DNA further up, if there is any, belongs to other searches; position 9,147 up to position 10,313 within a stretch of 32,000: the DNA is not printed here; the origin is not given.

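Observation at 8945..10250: Low-GC insert inside the nif cluster encoding an orphan CD-NTase/SMODS-like nucleotidyltransferase with an incomplete catalytic motif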

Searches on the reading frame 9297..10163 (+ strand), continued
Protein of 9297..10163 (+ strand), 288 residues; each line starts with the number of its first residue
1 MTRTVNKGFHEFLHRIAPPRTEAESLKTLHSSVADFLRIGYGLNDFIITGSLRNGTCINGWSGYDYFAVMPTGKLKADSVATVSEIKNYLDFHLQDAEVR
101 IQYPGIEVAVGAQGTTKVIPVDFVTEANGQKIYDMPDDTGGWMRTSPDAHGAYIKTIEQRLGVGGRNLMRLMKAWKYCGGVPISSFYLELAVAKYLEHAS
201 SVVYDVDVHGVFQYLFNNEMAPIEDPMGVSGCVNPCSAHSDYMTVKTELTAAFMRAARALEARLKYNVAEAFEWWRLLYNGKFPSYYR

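Call 17: search_protein_families(library=padloc, proteins=[L001:6347-7621:+, L001:8001-8873:+, L003:7272-8156:+, L003:8273-9181:+, L003:6001-6888:+], max_evalue=0.01)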
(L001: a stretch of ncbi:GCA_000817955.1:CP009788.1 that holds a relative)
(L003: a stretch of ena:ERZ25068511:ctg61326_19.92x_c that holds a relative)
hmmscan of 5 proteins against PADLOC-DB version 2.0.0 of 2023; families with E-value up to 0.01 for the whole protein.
L001:6347-7621:+ (424 aa): 0 families

L001:8001-8873:+ (290 aa): 21 families
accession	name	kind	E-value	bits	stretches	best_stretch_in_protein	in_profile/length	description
PDLC00776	Cyclase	-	3.4e-78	260.9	1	1-287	1-285/287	oligonucleotide-cyclase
PDLC00823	Cyclase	-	2.7e-35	120.4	1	1-288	1-284/285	oligonucleotide-cyclase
PDLC00809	Cyclase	-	1.4e-22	78.6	1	4-285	3-292/295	oligonucleotide-cyclase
PDLC00802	Cyclase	-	1.1e-17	62.2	1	120-288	160-331/332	oligonucleotide-cyclase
PDLC00803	Cyclase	-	1.7e-15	55.4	1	10-229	8-217/253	oligonucleotide-cyclase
PDLC00814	Cyclase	-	2e-12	45.1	1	4-202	4-209/295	oligonucleotide-cyclase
PDLC00769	Cyclase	-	2.5e-11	41.5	1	26-192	28-190/261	oligonucleotide-cyclase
PDLC00796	Cyclase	-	2.8e-11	41.4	1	44-200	45-202/432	oligonucleotide-cyclase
PDLC00792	Cyclase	-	2.4e-10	38.2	1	45-201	46-204/236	oligonucleotide-cyclase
PDLC00786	Cyclase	-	1.7e-09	35.5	1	47-222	50-233/293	oligonucleotide-cyclase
PDLC00818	Cyclase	-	7.2e-09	33.6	1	144-285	157-292/322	oligonucleotide-cyclase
PDLC00822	Cyclase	-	7.6e-09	33.4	2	5-111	3-116/375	oligonucleotide-cyclase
PDLC00808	Cyclase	-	1.4e-08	32.4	1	39-222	47-241/325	oligonucleotide-cyclase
PDLC00790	Cyclase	-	1.1e-07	29.5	1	6-236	38-266/310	oligonucleotide-cyclase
PDLC00773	Cyclase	-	1.1e-06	26.4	1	5-285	3-294/334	oligonucleotide-cyclase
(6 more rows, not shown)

L003:7272-8156:+ (294 aa): 32 families (the best 25 are shown)
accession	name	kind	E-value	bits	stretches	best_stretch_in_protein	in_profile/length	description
PDLC00776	Cyclase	-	9e-117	387.5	1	3-291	2-286/287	oligonucleotide-cyclase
PDLC00823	Cyclase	-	9.1e-42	141.6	1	4-290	3-283/285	oligonucleotide-cyclase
PDLC00809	Cyclase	-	1.4e-31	108.2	1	5-290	3-294/295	oligonucleotide-cyclase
PDLC00814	Cyclase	-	2.2e-25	87.6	1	5-290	4-292/295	oligonucleotide-cyclase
PDLC00786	Cyclase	-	5.9e-25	86.3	1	6-290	3-293/293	oligonucleotide-cyclase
PDLC00796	Cyclase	-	1.6e-20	71.8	1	6-290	3-286/432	oligonucleotide-cyclase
PDLC00802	Cyclase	-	2.9e-18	64.2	1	130-290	168-330/332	oligonucleotide-cyclase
PDLC00805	Cyclase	-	6.2e-16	56.7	1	5-232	24-258/314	oligonucleotide-cyclase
PDLC00803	Cyclase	-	1.1e-15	56.1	1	15-232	12-217/253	oligonucleotide-cyclase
PDLC00792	Cyclase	-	3.6e-15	54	1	8-203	5-203/236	oligonucleotide-cyclase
PDLC00818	Cyclase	-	5.7e-14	50.4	1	143-290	153-294/322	oligonucleotide-cyclase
PDLC00769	Cyclase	-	6.8e-14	49.9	1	28-200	25-195/261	oligonucleotide-cyclase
PDLC00779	Cyclase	-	7.7e-14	49.8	1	21-274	24-283/345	oligonucleotide-cyclase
PDLC00773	Cyclase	-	7.5e-10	36.9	1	133-290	131-296/334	oligonucleotide-cyclase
PDLC00777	Cyclase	-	1.2e-09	36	1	84-267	94-274/341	oligonucleotide-cyclase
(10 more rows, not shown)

L003:8273-9181:+ (302 aa): 10 families
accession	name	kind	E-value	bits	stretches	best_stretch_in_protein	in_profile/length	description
PDLC00721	Effector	-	1.2e-110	367.4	1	1-300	2-300/305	4TM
PDLC00715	Effector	-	1e-99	331.7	1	1-299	1-312/315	4TM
PDLC00716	Effector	-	5.2e-88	293.7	1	1-299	1-298/302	4TM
PDLC00718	Effector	-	2.2e-55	186.1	1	1-290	1-288/291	4TM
PDLC00723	Effector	-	5.7e-55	184.9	1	3-288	7-293/302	4TM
PDLC00717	Effector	-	3.6e-45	152.5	1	1-288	1-296/306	4TM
PDLC00722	Effector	-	1.1e-43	147.4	1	2-296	13-303/310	4TM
PDLC00725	Effector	-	2e-43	146.9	1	4-288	6-284/293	4TM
PDLC00720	Effector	-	9.9e-34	114.9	1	27-290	41-308/322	4TM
PDLC00696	Effector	-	0.00038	18.1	1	172-237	42-107/189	2TM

L003:6001-6888:+ (295 aa): 32 families (the best 25 are shown)
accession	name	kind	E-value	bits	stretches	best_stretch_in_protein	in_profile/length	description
PDLC00776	Cyclase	-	6.8e-125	414.2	1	3-292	2-287/287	oligonucleotide-cyclase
PDLC00823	Cyclase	-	1.2e-47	160.9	1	4-291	3-284/285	oligonucleotide-cyclase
PDLC00809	Cyclase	-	4.3e-33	113.2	1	5-289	3-293/295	oligonucleotide-cyclase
PDLC00814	Cyclase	-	5.1e-25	86.4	1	5-290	4-292/295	oligonucleotide-cyclase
PDLC00786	Cyclase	-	1.8e-24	84.6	1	6-289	3-292/293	oligonucleotide-cyclase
PDLC00796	Cyclase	-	4.4e-21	73.7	1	6-288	3-284/432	oligonucleotide-cyclase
PDLC00802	Cyclase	-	1.7e-20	71.5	1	127-291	165-331/332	oligonucleotide-cyclase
PDLC00792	Cyclase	-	1.4e-19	68.4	1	9-205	6-205/236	oligonucleotide-cyclase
PDLC00805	Cyclase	-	8.5e-17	59.6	1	5-279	24-304/314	oligonucleotide-cyclase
PDLC00803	Cyclase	-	1.1e-16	59.3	1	15-239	12-224/253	oligonucleotide-cyclase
PDLC00769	Cyclase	-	2.7e-15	54.5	1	23-200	20-195/261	oligonucleotide-cyclase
PDLC00818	Cyclase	-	2.9e-13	48.1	1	143-290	153-294/322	oligonucleotide-cyclase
PDLC00779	Cyclase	-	3.3e-13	47.7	1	21-278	24-294/345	oligonucleotide-cyclase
PDLC00810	Cyclase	-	2.2e-10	38.6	1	5-283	3-292/335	oligonucleotide-cyclase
PDLC00773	Cyclase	-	5.7e-10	37.3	1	7-289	4-295/334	oligonucleotide-cyclase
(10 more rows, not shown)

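Call 20: find_related_loci(query=A2, collection=genome_contigs, flank=10000)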
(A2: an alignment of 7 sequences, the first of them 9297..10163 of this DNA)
Query A2 (288 aa) in genome_contigs; peptide patterns used: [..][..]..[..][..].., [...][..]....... (x = any residue, [..] = any of these).
67 stretches matched a pattern; 2 encode a relative of the query (tblastn E <= 1e-3); 2 distinct loci.
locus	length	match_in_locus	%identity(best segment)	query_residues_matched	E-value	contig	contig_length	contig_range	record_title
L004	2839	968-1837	39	1-287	3e-73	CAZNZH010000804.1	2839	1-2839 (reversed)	MAG TPA_asm: uncultured Myxococcales bacterium isolate binchicken_co235_11 genome assembly, contig: NODE_70653_length_28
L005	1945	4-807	38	22-287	1e-70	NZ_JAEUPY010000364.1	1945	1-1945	MAG: Steroidobacter sp. isolate new MAG-237 k141_59237, whole genome shotgun sequence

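Call 21: find_encoding_contigs(protein=P0002, flank=5000, max_places=3)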
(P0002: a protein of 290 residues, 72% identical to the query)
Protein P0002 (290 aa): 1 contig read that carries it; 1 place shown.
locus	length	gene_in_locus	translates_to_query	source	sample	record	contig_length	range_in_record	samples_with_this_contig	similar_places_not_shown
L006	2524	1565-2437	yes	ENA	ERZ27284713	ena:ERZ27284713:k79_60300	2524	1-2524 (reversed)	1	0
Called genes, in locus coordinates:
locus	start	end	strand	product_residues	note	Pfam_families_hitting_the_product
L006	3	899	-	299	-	?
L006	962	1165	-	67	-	-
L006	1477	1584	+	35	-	-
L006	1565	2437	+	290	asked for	-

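Call 22: find_encoding_contigs(protein=P0003, flank=5000, max_places=3)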
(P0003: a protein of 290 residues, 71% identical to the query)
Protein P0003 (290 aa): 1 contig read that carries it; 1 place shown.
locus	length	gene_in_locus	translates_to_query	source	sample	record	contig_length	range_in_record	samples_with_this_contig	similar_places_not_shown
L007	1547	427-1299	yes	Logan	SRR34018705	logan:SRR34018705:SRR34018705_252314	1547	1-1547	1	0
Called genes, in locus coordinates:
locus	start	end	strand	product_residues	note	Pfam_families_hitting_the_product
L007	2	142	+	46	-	?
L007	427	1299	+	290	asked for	-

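Call 23: find_encoding_contigs(protein=P0004, flank=5000, max_places=3)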
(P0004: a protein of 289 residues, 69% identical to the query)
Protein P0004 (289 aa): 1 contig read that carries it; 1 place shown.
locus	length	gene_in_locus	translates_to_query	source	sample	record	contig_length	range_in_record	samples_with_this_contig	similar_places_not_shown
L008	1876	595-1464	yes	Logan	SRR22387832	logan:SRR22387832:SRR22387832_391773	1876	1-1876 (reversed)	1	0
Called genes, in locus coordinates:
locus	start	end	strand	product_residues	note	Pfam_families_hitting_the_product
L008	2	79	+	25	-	?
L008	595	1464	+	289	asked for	-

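Call 24: find_encoding_contigs(protein=P0006, flank=5000, max_places=3)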
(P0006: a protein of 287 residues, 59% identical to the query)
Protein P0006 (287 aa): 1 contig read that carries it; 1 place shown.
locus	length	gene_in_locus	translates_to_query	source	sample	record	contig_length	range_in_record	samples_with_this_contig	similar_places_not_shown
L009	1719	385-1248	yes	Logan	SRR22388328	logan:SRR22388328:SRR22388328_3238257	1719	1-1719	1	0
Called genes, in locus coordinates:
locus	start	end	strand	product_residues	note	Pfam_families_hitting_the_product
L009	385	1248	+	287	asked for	-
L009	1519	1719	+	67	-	?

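Call 43: find_encoding_contigs(protein=P0033, flank=5000, max_places=2)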
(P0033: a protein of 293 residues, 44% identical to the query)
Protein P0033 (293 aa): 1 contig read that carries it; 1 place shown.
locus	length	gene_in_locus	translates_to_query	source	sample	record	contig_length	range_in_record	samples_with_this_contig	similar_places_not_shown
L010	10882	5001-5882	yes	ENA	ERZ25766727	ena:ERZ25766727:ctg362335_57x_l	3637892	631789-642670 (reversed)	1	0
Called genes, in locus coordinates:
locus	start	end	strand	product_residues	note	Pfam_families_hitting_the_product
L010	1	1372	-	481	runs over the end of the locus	PF02310:B12-binding, PF04055:Radical_SAM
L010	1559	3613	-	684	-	PF00488:MutS_V, PF20297:MSSS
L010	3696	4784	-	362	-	PF00155:Aminotran_1_2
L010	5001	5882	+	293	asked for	PF18144:SMODS, PF22600:MTPAP-like_central (weak)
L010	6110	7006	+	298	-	PF18159:S_4TM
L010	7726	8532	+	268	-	PF04909:Amidohydro_2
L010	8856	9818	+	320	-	-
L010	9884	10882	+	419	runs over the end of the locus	PF04234:CopC (faint), PF13205:Big_5 (weak)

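Call 44: find_encoding_contigs(protein=P0070, flank=5000, max_places=2)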
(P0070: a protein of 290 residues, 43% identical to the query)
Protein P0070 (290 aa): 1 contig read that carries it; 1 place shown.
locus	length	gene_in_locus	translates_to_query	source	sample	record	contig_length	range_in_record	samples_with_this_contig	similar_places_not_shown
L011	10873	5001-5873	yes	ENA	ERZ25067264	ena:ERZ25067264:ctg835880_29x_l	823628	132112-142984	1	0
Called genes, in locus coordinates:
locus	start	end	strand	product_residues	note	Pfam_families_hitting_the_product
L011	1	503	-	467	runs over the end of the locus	PF00202:Aminotran_3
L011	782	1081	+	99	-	-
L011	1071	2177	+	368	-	PF01381:HTH_3, PF06114:Peptidase_M78 (weak)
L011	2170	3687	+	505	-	PF12161:HsdM_N, PF02384:N6_Mtase, PF01170:UPF0020 (weak), PF07669:Eco57I (weak)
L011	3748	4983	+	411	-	PF01420:Methylase_S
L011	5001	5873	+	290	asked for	PF18144:SMODS, PF22600:MTPAP-like_central (weak)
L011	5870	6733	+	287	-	PF18159:S_4TM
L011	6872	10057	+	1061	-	PF04313:HSDR_N, PF04851:ResIII, PF18766:SWI2_SNF2, PF22679:T1R_D3-like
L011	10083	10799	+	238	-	PF01863:YgjP-like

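Call 45: predict_structure(alignment_id=A4)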
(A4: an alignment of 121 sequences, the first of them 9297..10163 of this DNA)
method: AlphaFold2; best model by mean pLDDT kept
length: 288 residues; sequences in the alignment: 121
mean_pLDDT: 92.7   pTM: 0.88
mean pLDDT of the five models: 92.7, 88.4, 85.0, 82.7, 78.1
residues with pLDDT >= 90: 229; 70-90: 53; 50-70: 6; < 50: 0
segments of 3 or more residues with pLDDT < 50: none
pLDDT, mean of each block of 10 residues (from residue 1): 87 87 82 96 94 86 89 96 97 94 91 84 94 93 93 93 95 96 93 95 97 97 92 87 95 98 96 98 90
secondary structure, 60 per line:
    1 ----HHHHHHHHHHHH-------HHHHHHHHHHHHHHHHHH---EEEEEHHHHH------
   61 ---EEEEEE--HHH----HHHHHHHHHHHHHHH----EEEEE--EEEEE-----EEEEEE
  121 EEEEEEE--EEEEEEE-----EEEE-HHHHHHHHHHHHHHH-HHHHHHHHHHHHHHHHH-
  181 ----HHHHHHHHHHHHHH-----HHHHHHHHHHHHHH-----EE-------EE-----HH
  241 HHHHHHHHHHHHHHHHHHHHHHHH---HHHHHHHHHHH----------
elements in order: H5-16 H24-41 E45-49 H50-54 E64-69 H79-93 E98-102 E105-109 E115-127 E130-136 E142-145 H147-161 H163-179 H185-198 H204-217 H239-264 H268-278

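Call 47: find_homologous_proteins(query=L001:6347-7621:+)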
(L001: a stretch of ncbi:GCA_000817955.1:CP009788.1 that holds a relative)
Query L001:6347-7621:+ (424 aa): 517 proteins with E <= 0.001 among 8000 candidates; the best 120 are listed.
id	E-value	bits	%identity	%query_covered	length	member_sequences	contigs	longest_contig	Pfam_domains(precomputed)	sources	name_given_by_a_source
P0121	9.1e-260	880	93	100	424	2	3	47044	-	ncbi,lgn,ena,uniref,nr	ncbi:hypothetical protein [Geobacter sp.]|uniref:hypothetical protein n=1 Tax=Geobacter sp. TaxID=46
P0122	1.5e-226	770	81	100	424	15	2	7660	-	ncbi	-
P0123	5.1e-226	769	81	100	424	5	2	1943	-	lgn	-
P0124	7.4e-226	768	81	100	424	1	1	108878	-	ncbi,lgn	-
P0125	8.9e-225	764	81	100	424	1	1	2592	-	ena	-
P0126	1.7e-224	764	80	100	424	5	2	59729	-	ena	-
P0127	1.7e-224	764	80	100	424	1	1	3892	-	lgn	-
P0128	2.3e-224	763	81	100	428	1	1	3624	-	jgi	jgi:hypothetical protein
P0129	4.9e-224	762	80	100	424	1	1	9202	-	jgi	jgi:hypothetical protein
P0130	7.0e-224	762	80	100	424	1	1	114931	-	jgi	jgi:hypothetical protein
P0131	7.9e-224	761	81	100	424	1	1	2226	-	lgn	-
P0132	9.8e-224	761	80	100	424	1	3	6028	-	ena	-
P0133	1.1e-223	761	80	100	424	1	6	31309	-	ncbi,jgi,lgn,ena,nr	ncbi:MAG TPA: hypothetical protein VL949_05745 [Geobacteraceae bacterium]|nr:hypothetical protein [G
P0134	9.1e-223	758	81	100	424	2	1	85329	-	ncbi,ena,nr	ncbi:MAG: hypothetical protein FD174_3749 [Geobacteraceae bacterium]|nr:MAG: hypothetical protein FD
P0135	5.2e-222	755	79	100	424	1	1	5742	-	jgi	jgi:hypothetical protein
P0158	8.4e-214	728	77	100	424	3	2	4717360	-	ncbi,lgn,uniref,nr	ncbi:hypothetical protein [Geobacter sp. SVR]|uniref:hypothetical protein n=1 Tax=Geobacter sp. SVR 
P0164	1.6e-211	721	77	100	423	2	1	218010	-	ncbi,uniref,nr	ncbi:hypothetical protein [Pelotalea chapellei]|uniref:DAC domain-containing protein n=1 Tax=Pelotal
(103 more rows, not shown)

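Call 48: fold_search(model_id=the predicted structure, library=pdb)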
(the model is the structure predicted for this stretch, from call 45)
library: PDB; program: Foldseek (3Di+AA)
matches with E <= 10: 825; with E <= 0.001: 329
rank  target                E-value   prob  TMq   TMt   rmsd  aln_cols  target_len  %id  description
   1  6p8u_A                6.5e-18  1.00  0.84  0.81   2.9       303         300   20  Structure of P. aeruginosa ATCC27853 CdnD:HORMA2:Peptide 1 complex (released 2019-12-25)
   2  6p82_A                2.6e-17  1.00  0.82  0.79   3.3       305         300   20  Structure of P. aeruginosa ATCC27853 CdnD, Apo form 1 (released 2019-12-25)
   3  6p82_B                2.3e-16  1.00  0.83  0.79   3.2       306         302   20  Structure of P. aeruginosa ATCC27853 CdnD, Apo form 1 (released 2019-12-25)
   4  6p8j_A                3.5e-16  1.00  0.81  0.78   3.4       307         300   20  Structure of P. aeruginosa ATCC27853 CdnD D62N/D64N mutant bound to ATP (released 2019-12-25)
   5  6p82_D                9.2e-16  1.00  0.81  0.78   3.5       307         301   20  Structure of P. aeruginosa ATCC27853 CdnD, Apo form 1 (released 2019-12-25)
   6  6u7b_A                2.8e-13  1.00  0.71  0.66   4.7       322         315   17  Structure of E. coli MS115-1 CdnC:HORMA-deltaN complex (released 2019-12-25)
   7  6p8v_G                3.8e-13  1.00  0.74  0.67   4.5       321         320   17  Structure of E. coli MS115-1 HORMA:CdnC:Trip13 complex (released 2019-12-25)
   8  6p80                  5.2e-13  1.00  0.73  0.67   4.5       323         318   18  Structure of E. coli MS115-1 CdnC + ATP (released 2019-12-25)
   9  7ljl_A                1.4e-11  1.00  0.68  0.58   6.0       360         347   16  Structure of the Enterobacter cloacae CD-NTase CdnD in complex with ATP (released 2021-06-02)
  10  7ljo                  1.9e-11  1.00  0.76  0.75   4.1       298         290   14  Structure of the Bacteroides fragilis CD-NTase CdnB in complex with ADP (released 2021-06-02)
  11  7d4u                  2.1e-11  1.00  0.69  0.60   5.0       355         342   14  ATP complex with double mutant cyclic trinucleotide synthase CdnD (released 2021-03-17)
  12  7ljl_B                2.4e-11  1.00  0.70  0.59   5.2       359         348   15  Structure of the Enterobacter cloacae CD-NTase CdnD in complex with ATP (released 2021-06-02)
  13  7d4s                  2.4e-11  1.00  0.68  0.58   5.4       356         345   16  apo-form cyclic trinucleotide synthase CdnD (released 2021-03-17)
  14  7d4o_A                3.5e-11  1.00  0.69  0.59   5.3       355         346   15  cyclic trinucleotide synthase CdnD in complex with ATP and ADP (released 2021-03-17)
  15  7d4o_B                7.0e-11  1.00  0.69  0.59   5.9       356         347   16  cyclic trinucleotide synthase CdnD in complex with ATP and ADP (released 2021-03-17)
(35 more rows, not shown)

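Call 59: find_encoding_contigs(protein=P0158, flank=7000, max_places=2)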
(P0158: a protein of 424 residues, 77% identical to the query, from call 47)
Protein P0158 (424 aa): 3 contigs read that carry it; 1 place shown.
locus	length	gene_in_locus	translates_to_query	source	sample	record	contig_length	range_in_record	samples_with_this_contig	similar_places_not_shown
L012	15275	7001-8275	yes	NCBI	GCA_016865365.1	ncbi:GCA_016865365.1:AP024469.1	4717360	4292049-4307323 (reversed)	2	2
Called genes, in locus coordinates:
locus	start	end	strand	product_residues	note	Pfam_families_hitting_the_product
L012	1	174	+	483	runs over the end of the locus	PF00148:Oxidored_nitro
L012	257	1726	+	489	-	PF00148:Oxidored_nitro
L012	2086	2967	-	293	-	PF03966:Trm112p, PF13847:Methyltransf_31 (faint), PF08241:Methyltransf_11, PF13649:Methyltransf_25 (faint)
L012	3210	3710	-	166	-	PF02915:Rubrerythrin, PF21349:RUBY_RBDX (weak)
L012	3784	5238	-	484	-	PF00199:Catalase, PF06628:Catalase-rel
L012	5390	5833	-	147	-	PF01475:FUR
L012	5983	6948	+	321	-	PF01694:Rhomboid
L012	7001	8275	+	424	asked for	-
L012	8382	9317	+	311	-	PF14321:DUF4382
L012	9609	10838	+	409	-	PF06779:MFS_4, PF07690:MFS_1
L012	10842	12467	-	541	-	PF00072:Response_reg, PF00989:PAS, PF13188:PAS_8 (faint), PF08448:PAS_4 (weak), PF13426:PAS_9, PF07228:SpoIIE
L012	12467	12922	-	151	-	PF00072:Response_reg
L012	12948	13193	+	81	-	-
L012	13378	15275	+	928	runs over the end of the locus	PF00148:Oxidored_nitro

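Call 60: find_encoding_contigs(protein=P0164, flank=7000, max_places=2)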
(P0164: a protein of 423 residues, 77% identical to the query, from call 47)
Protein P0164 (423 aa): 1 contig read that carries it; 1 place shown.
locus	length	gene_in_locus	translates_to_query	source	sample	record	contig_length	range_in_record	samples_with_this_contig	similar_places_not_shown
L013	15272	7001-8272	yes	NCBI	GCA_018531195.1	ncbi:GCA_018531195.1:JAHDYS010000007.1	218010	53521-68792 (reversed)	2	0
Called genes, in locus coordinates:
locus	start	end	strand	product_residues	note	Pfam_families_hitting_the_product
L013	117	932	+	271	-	PF01012:ETF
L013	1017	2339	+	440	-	PF13484:Fer4_16 (faint), PF14697:Fer4_21 (faint), PF12838:Fer4_7 (weak), PF13187:Fer4_9 (weak), PF00037:Fer4 (weak), PF12797:Fer4_2 (weak), PF01012:ETF, PF00766:ETF_alpha, +3 more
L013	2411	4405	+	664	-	PF12797:Fer4_2 (faint), PF13183:Fer4_8, PF13187:Fer4_9, PF13237:Fer4_10, PF13484:Fer4_16 (faint), PF02754:CCG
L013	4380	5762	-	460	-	PF00512:HisKA, PF02518:HATPase_c, PF00072:Response_reg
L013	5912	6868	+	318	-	PF01694:Rhomboid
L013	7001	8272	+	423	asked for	-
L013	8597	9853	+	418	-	PF00171:Aldedh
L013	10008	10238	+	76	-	PF04014:MazE_antitoxin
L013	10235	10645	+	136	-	PF01850:PIN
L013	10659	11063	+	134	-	PF02629:CoA_binding (weak), PF13380:CoA_binding_2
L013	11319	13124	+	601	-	PF00009:GTP_EFTU, PF01926:MMR_HSR1 (faint), PF22042:EF-G_D2, PF03144:GTP_EFTU_D2, PF00679:EFG_C, PF21018:BipA_C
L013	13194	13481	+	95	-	PF00581:Rhodanese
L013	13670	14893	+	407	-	PF00990:GGDEF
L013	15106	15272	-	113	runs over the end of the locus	-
